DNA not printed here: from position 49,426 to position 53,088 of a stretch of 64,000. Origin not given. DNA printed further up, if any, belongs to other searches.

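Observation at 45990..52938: Lower-GC pocket containing two giant intronless genes, one a ZIP4/SPO22-like meiotic gene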

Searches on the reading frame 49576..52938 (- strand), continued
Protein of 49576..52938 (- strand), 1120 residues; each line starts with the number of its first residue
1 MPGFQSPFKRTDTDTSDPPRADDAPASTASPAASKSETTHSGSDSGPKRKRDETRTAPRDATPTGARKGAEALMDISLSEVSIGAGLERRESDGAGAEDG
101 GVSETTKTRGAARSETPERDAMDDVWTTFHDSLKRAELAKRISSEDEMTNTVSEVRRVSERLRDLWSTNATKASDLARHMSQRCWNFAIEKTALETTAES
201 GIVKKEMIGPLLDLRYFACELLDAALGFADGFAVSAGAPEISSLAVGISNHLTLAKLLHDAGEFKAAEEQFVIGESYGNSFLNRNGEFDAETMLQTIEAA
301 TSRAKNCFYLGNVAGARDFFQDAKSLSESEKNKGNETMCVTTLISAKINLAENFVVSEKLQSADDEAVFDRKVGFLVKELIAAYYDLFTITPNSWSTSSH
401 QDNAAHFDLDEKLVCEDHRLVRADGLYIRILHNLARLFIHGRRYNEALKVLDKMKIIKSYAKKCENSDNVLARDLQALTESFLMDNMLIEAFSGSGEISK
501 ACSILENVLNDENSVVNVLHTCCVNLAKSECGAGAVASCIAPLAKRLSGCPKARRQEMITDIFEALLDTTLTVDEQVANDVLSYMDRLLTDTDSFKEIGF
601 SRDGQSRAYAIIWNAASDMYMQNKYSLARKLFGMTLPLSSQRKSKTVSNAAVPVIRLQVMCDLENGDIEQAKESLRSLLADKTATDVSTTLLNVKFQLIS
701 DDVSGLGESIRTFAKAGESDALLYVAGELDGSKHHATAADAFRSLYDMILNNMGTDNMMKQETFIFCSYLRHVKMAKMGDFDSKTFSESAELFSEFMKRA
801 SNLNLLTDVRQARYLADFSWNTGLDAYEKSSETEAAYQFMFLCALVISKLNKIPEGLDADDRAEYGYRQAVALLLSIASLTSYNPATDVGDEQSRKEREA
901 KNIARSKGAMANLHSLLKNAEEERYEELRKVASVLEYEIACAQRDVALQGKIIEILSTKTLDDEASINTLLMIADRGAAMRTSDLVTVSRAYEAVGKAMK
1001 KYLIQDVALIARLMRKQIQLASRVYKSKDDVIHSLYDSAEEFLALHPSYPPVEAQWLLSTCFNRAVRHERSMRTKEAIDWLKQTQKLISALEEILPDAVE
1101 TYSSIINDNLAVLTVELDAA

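Call 31: list_cluster_members(proteins=[P0095, P0099, P0103, P0104, P0107, P0108, P0110, P0114, P0105])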
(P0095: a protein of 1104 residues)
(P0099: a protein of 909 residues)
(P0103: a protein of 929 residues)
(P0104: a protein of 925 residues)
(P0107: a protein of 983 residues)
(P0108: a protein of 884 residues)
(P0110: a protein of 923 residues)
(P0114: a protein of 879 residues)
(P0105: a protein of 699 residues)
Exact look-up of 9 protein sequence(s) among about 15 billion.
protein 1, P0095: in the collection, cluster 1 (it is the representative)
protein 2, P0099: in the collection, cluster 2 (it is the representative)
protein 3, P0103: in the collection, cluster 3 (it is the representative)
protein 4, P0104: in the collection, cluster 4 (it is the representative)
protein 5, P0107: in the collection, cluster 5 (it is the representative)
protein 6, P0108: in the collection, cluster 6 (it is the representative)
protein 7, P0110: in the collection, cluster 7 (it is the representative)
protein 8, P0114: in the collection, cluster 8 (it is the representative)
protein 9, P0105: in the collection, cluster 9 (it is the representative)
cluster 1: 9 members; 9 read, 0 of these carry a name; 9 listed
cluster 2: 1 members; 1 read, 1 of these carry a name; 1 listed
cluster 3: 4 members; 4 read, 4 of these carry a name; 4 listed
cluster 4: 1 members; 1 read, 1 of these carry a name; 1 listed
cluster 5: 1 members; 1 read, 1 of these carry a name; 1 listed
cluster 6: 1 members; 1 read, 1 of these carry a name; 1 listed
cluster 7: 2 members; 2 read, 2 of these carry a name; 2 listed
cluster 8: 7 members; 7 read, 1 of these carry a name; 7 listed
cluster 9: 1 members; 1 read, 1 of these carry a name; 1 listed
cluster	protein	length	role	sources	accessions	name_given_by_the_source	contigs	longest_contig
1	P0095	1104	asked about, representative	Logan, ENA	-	-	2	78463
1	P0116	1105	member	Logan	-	-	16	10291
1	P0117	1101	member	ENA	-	-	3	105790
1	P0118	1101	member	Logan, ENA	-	-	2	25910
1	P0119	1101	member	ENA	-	-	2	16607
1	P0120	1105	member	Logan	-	-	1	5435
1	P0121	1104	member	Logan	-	-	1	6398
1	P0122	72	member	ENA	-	-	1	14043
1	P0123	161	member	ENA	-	-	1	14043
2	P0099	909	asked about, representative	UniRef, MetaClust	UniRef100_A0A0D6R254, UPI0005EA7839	Protein ZIP4 homolog n=1 Tax=Araucaria cunninghamii TaxID=56994 RepID=A0A0D6R254_ARACU | status=active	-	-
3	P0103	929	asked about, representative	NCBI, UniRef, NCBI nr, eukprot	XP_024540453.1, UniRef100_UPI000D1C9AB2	TPR repeat-containing protein ZIP4 [Selaginella moellendorffii] | TPR repeat-containing protein ZIP4 n=1 Tax=Selaginella moellendorffii TaxID=88036 ... | XP_024540453.1 TPR repeat-containing protein ZIP4 [Selaginella moellendorffii]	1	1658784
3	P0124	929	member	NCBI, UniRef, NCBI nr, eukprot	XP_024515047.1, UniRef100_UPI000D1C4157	TPR repeat-containing protein ZIP4 [Selaginella moellendorffii] | TPR repeat-containing protein ZIP4 n=1 Tax=Selaginella moellendorffii TaxID=88036 ... | XP_024515047.1 TPR repeat-containing protein ZIP4 [Selaginella moellendorffii]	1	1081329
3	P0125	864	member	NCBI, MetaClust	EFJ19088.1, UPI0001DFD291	hypothetical protein SELMODRAFT_30561, partial [Selaginella moellendorffii] | status=active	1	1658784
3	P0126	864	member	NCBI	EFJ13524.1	hypothetical protein SELMODRAFT_20428, partial [Selaginella moellendorffii]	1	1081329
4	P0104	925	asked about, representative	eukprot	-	jgi/Mesen1/3010/ME000177S02279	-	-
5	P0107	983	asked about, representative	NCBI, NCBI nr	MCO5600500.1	hypothetical protein L7F22_054613 [Adiantum nelumboides] | hypothetical protein [Adiantum nelumboides]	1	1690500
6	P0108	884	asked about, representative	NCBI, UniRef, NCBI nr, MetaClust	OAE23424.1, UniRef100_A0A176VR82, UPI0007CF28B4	hypothetical protein AXG93_961s1180 [Marchantia polymorpha subsp. ruderalis] | Protein ZIP4 homolog n=1 Tax=Marchantia polymorpha subsp. ruderalis TaxID=1480154 ... | status=active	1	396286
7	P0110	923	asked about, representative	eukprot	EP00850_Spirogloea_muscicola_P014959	SM000111S18782 [mRNA] locus=s111:143568:147638:- [translate_table: standard]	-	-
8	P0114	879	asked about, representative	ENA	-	-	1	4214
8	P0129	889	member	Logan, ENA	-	-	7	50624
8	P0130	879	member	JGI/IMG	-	-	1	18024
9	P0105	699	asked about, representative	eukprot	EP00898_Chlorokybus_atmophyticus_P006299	jgi/Chlat1/6670/Chrsp49S06131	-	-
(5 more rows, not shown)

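Call 42: find_encoding_contigs(protein=P0095, flank=10000, max_places=2)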
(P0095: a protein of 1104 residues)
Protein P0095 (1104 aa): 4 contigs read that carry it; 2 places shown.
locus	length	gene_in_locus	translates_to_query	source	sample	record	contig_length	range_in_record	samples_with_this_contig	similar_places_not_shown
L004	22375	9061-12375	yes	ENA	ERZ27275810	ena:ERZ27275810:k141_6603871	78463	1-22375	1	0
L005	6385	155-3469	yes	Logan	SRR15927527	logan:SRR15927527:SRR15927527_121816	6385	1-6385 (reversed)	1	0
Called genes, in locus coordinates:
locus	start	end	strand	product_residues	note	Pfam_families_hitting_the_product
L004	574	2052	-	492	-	PF03435:Sacchrp_dh_NADP (weak)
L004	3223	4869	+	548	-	PF06098:Radial_spoke_3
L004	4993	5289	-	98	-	-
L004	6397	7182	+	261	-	-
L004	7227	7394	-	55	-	-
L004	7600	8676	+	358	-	PF06426:SATase_N, PF00132:Hexapep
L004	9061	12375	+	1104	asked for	PF08631:SPO22 (weak)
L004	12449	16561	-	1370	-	PF02893:GRAM (faint)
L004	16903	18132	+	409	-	PF00300:His_Phos_1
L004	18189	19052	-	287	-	PF16367:RRM_7 (faint), PF00076:RRM_1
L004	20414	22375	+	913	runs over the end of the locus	PF03813:Nrap, PF17403:Nrap_D2, PF17404:Nrap_D3, PF17405:Nrap_D4, PF17406:Nrap_D5, PF17407:Nrap_D6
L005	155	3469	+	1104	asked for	PF08631:SPO22 (weak)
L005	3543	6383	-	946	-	?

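Call 43: find_encoding_contigs(protein=P0007, flank=10000, max_places=1)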
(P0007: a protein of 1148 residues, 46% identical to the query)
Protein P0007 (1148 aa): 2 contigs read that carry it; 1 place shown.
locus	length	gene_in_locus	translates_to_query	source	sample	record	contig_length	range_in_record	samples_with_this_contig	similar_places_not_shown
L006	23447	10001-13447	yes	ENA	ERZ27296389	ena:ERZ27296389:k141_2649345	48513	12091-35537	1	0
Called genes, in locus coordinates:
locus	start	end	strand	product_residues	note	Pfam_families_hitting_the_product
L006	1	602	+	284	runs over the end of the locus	PF09353:DUF1995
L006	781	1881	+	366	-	PF01916:DS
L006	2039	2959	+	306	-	PF05721:PhyH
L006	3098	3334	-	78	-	-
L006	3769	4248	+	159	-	-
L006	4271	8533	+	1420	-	PF00320:GATA, PF21743:PTM_DIR17_Tudor (faint), PF00439:Bromodomain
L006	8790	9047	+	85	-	PF13833:EF-hand_8 (faint), PF13499:EF-hand_7 (weak), PF00036:EF-hand_1 (weak), PF13405:EF-hand_6 (weak)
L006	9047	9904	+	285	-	PF00036:EF-hand_1 (weak), PF12763:EH (faint), PF13499:EF-hand_7, PF00036:EF-hand_1 (weak), PF13405:EF-hand_6 (weak), PF13499:EF-hand_7, PF13833:EF-hand_8 (weak), PF00036:EF-hand_1 (weak), +3 more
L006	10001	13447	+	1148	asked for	PF13428:TPR_14 (faint)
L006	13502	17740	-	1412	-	-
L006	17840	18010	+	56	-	-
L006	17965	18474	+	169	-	PF01588:tRNA_bind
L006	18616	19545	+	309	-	-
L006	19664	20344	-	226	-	PF01128:IspD, PF12804:NTP_transf_3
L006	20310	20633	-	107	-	-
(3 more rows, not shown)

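Call 44: find_encoding_contigs(protein=P0002, flank=10000, max_places=1)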
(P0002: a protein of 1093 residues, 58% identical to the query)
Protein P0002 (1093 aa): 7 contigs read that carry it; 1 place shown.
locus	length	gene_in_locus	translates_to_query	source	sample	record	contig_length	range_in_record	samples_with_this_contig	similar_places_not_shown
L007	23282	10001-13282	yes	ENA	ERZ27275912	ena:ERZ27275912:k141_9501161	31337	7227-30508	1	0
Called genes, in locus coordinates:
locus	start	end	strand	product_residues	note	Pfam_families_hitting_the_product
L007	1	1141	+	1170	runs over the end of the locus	-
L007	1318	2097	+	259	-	-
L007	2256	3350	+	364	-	PF01916:DS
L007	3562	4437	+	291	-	PF05721:PhyH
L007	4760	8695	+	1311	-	PF00320:GATA (faint), PF00439:Bromodomain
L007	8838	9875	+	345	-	-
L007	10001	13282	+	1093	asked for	PF08631:SPO22 (faint)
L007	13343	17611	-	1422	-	-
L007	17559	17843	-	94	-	-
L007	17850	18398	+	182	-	-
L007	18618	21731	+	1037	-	-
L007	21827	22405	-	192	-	PF04993:TfoX_N (weak)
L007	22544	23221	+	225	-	-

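Call 47: predict_structure(alignment_id=A1)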
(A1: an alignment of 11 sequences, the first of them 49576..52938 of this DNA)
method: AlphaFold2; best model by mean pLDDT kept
length: 1120 residues; sequences in the alignment: 11
mean_pLDDT: 76.4   pTM: 0.48
mean pLDDT of the five models: 76.4, 75.8, 72.7, 71.6, 71.5
residues with pLDDT >= 90: 243; 70-90: 629; 50-70: 96; < 50: 152
segments of 3 or more residues with pLDDT < 50: 1-116, 199-202, 229-243, 280-286, 642-646, 885-888
pLDDT, mean of each block of 10 residues (from residue 1): 28 29 26 22 24 27 27 25 25 25 25 41 85 84 77 84 79 83 81 60 60 73 64 35 54 78 79 61 50 74 89 88 83 74 90 72 76 92 90 82 81 72 88 91 89 88 72 75 82 83 86 80 86 86 83 87 91 84 85 76 74 90 89 74 53 85 88 84 75 87 84 87 90 89 93 86 93 90 89 91 81 94 87 87 93 80 92 94 57 82 93 88 86 93 92 92 86 90 89 88 80 88 79 87 84 89 89 89 91 84 89 84
secondary structure, 60 per line:
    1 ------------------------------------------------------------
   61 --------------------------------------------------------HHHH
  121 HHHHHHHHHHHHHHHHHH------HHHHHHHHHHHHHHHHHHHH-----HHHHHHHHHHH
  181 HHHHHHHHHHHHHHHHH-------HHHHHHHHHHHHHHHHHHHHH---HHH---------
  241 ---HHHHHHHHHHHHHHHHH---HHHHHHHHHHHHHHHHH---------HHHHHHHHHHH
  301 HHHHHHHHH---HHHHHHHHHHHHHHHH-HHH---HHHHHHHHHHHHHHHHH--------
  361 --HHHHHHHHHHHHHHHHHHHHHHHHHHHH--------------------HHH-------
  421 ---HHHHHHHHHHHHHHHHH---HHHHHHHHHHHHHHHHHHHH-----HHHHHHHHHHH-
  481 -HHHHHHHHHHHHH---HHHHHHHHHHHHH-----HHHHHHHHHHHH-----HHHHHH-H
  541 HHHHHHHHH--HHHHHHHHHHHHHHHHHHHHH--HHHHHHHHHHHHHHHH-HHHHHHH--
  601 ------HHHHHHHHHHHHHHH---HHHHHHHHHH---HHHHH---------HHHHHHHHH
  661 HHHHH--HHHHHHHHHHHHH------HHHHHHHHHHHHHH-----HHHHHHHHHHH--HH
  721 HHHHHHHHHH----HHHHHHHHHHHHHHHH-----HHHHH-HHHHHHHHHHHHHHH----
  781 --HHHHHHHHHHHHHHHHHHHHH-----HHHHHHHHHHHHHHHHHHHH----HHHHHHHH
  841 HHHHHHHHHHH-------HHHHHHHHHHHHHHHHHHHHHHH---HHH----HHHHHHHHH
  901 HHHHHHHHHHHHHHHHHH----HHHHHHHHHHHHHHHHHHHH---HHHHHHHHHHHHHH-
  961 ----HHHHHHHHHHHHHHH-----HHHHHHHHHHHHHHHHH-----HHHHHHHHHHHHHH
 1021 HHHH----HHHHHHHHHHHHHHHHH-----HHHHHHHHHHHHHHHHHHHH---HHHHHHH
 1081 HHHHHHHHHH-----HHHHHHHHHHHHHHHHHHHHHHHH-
elements in order (helices of 4 or more, strands of 3 or more residues): H117-138 H145-164 H170-197 H205-225 H244-260 H264-280 H290-309 H313-328 H336-352 H363-390 H424-440 H444-463 H469-479 H482-494 H498-510 H516-527 H533-538 H540-549 H552-572 H575-590 H592-598 H607-621 H625-634 H638-642 H652-665 H668-680 H687-700 H706-716 H719-730 H735-750 H756-760 H762-776 H783-803 H809-828 H833-851 H859-881 H892-918 H923-942 H946-959 H965-979 H985-1001 H1007-1024 H1029-1045 H1051-1070 H1074-1090 H1096-1119

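Call 53: search_protein_families(library=pfam, proteins=[L004:12449-16561:-], max_evalue=10)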
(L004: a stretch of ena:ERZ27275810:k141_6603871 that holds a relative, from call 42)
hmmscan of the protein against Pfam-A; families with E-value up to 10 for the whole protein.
L004:12449-16561:- (1370 aa): 1 family
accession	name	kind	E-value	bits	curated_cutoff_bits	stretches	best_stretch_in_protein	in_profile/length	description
PF02893.26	GRAM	-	2.1e-05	24.8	23.6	2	1117-1220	4-104/112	GRAM domain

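Call 54: find_encoding_contigs(protein=P0129, flank=10000, max_places=2)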
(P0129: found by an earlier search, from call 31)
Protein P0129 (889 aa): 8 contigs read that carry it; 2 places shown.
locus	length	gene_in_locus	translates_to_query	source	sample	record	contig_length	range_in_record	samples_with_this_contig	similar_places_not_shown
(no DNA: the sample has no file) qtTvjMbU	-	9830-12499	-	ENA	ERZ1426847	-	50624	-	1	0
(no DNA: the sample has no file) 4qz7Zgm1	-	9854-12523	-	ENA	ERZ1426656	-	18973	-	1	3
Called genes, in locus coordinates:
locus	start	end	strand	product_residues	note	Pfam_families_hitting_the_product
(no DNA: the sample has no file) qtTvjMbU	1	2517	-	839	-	?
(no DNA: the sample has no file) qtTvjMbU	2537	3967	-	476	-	PF06325:PrmA, PF13489:Methyltransf_23 (weak), PF08241:Methyltransf_11, PF08242:Methyltransf_12 (faint), PF13649:Methyltransf_25, PF13847:Methyltransf_31, PF22528:PRMT_C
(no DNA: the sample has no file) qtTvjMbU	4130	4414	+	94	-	-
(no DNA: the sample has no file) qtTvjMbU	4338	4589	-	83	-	-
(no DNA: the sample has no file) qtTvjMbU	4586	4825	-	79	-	-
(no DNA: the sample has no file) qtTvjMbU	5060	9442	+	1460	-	-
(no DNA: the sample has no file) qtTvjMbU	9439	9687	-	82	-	-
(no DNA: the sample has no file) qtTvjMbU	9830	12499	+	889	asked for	PF08631:SPO22 (faint)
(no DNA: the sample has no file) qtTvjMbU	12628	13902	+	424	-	PF04511:DER1 (weak), PF01694:Rhomboid, PF00627:UBA, PF22562:UBA_7 (weak)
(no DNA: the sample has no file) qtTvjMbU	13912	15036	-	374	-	PF08757:CotH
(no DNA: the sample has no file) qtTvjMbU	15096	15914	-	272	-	-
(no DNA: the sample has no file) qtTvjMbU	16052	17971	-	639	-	PF00012:HSP70, PF06723:MreB_Mbl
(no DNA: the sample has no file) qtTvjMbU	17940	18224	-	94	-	PF00012:HSP70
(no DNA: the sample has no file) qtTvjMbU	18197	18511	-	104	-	-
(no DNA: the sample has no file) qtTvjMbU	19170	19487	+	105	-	-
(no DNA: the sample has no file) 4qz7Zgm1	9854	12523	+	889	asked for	PF08631:SPO22 (faint)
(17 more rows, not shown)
